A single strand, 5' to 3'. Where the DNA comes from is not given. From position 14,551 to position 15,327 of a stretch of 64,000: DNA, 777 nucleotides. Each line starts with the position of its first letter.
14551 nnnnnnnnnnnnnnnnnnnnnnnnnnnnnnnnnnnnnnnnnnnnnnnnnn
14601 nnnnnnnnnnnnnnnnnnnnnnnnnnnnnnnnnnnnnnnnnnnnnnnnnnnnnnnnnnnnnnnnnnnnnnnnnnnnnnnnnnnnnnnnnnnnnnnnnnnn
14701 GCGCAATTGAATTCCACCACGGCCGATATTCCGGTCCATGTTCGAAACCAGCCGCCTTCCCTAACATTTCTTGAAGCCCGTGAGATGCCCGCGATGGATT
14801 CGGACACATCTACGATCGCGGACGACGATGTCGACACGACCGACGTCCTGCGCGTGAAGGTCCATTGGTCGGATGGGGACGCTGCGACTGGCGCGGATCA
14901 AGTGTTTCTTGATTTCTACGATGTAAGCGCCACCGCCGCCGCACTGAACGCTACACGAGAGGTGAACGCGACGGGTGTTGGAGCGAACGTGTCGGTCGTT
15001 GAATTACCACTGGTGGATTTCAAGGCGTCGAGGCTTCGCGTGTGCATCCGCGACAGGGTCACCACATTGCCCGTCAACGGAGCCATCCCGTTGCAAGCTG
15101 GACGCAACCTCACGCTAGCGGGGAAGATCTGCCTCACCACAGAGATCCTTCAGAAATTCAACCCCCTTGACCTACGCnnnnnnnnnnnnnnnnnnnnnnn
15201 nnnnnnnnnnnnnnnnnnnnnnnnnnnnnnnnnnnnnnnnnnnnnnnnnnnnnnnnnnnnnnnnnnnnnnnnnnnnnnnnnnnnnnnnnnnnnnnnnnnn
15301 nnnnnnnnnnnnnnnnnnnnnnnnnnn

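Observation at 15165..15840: Subtilase-like core with catalytic residues replaced, in both giant glycoproteins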

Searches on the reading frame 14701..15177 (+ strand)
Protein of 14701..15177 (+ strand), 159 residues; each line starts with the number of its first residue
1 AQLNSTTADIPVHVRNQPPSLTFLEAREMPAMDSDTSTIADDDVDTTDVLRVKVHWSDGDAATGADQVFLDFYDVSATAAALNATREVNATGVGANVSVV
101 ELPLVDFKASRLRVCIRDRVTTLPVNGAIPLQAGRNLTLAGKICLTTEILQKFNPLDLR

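Call 71: search_solved_structures(query=A4, max_evalue=10, show_alignments=2)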
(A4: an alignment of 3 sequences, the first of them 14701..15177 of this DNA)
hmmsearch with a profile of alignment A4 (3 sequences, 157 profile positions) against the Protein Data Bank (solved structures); distinct sequences matched with E-value up to 10: 3.
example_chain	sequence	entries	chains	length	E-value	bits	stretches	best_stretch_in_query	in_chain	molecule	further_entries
6npo_A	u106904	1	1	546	0.051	16.6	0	25-67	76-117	Oligopeptide ABC transporter, oligopeptide-binding protein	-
8aaj_C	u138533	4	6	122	1.1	12.3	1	108-156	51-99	RPA14 subunit of the hetero-oligomeric complex involved in homologous recombination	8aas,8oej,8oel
8c5y_C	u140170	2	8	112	1.2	12.1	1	108-156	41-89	RPA14 subunit of the hetero-oligomeric complex involved in homologous recombination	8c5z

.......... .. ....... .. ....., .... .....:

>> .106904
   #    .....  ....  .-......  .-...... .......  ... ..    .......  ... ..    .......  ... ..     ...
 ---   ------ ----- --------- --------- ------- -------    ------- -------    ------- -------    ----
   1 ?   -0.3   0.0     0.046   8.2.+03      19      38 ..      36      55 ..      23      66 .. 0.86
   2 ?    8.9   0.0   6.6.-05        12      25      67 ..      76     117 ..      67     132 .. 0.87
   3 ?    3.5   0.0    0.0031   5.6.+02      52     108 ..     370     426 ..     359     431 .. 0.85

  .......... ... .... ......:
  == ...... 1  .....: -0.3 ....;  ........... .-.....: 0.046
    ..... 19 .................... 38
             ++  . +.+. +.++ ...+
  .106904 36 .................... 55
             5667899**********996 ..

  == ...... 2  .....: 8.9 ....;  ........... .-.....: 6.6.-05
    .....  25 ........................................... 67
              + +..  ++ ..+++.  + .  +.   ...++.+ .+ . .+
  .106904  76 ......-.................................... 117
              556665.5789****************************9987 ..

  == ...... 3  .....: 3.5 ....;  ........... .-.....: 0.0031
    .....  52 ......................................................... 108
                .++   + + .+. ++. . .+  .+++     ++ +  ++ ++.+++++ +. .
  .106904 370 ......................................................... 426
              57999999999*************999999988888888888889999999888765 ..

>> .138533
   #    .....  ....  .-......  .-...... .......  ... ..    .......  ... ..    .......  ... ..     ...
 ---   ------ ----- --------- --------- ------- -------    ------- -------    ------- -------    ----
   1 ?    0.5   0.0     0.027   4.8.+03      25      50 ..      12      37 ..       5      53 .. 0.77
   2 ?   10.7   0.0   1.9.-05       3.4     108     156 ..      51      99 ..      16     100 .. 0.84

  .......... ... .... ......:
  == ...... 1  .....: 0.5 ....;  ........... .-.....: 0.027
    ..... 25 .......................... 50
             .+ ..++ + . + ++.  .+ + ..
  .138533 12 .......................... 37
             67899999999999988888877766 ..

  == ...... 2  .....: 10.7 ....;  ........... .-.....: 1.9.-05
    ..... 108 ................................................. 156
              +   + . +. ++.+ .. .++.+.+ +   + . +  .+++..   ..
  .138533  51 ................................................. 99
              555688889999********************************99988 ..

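Call 72: search_protein_families(library=pfam, alignment_id=A4, max_evalue=10)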
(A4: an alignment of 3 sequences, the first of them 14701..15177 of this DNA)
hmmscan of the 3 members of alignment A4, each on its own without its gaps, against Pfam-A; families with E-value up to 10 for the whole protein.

A. member 1, window:14701-15177:+ (159 aa): 1 family
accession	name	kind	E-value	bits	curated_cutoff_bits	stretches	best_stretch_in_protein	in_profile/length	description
PF13554.12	Phage_tail_terminator_5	-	0.049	14.3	27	1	14-68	26-80/127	Phage tail terminator protein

B. families by the number of members that match (of 3 scanned): 3 families
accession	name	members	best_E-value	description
PF13554.12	Phage_tail_terminator_5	1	0.049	Phage tail terminator protein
PF21686.3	LigD_Prim-Pol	1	0.12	LigD, primase-polymerase domain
PF19741.4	DUF6230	1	0.2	Family of unknown function (DUF6230)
